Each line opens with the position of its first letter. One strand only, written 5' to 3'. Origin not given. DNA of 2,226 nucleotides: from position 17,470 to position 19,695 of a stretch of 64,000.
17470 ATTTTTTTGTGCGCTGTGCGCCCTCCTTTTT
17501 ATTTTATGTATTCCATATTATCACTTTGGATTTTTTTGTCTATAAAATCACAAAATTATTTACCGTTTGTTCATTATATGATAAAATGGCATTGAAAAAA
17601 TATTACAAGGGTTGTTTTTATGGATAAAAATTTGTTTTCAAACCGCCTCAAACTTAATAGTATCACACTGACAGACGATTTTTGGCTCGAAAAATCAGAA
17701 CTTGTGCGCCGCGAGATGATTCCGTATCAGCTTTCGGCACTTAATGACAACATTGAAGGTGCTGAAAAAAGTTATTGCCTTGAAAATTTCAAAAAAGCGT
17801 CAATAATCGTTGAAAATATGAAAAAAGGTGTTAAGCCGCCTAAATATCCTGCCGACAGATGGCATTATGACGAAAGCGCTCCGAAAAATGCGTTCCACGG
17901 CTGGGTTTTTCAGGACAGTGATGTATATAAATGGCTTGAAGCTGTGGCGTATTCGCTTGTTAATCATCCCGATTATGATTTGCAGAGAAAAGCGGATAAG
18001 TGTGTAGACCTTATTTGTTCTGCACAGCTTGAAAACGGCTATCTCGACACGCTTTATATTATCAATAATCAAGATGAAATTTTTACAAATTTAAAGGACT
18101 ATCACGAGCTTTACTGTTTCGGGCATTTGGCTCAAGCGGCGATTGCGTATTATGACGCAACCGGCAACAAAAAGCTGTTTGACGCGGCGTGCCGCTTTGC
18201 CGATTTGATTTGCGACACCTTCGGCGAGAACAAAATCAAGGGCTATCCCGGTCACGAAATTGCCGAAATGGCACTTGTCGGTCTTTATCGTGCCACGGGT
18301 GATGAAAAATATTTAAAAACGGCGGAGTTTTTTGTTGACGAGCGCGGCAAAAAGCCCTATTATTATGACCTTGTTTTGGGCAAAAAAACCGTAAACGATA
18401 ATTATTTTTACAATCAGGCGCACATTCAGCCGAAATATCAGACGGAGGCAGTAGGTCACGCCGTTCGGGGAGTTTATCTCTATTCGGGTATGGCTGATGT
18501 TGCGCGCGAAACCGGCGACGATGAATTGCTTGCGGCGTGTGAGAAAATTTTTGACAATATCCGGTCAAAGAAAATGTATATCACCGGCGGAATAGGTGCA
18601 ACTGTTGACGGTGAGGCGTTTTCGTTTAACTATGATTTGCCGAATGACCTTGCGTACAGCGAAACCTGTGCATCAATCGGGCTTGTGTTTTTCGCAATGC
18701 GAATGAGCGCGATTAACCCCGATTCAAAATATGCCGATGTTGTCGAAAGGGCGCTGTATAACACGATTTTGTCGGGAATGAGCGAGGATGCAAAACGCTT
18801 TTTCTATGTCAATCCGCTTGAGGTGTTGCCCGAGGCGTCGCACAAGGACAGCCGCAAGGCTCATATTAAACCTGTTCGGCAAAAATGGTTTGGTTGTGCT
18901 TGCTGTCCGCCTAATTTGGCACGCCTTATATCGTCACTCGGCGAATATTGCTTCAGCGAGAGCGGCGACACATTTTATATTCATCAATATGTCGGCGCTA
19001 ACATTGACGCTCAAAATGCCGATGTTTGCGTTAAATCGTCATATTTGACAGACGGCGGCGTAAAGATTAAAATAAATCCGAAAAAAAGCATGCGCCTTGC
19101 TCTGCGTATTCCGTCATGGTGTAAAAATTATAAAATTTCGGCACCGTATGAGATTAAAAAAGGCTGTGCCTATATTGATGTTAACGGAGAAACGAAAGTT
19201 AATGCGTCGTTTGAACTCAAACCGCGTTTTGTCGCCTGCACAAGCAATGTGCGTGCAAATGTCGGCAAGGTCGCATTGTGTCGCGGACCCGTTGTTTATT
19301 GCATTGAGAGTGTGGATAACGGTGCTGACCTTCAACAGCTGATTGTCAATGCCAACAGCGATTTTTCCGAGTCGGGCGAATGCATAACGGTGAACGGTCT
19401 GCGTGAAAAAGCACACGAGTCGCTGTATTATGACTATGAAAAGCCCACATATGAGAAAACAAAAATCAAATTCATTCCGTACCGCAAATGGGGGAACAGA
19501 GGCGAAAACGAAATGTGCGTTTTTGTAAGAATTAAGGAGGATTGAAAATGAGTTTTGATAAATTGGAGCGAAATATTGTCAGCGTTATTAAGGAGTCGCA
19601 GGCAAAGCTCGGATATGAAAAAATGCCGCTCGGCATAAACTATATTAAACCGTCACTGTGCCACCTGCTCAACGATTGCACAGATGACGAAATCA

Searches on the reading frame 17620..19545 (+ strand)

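Call 57: search_protein_families(library=pfam, proteins=[window:17620-19545:+], max_evalue=0.00001)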
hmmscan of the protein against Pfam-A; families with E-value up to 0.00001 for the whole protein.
window:17620-19545:+ (641 aa): 3 families
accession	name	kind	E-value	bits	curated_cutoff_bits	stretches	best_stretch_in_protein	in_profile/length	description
PF07944.18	Beta-AFase-like_GH127_cat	-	4.7e-112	375.2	24.9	1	15-442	2-376/376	Beta-L-arabinofuranosidase, GH127 catalytic domain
PF20737.2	Glyco_hydro127C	-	1.1e-23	83.2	23.7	1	535-637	1-71/71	Glycoside hydrolase family 127 C-terminal domain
PF20736.2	Glyco_hydro127M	-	5.9e-06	26.8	24.2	0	452-507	2-61/95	Beta-L-arabinofuranosidase, GH127 middle domain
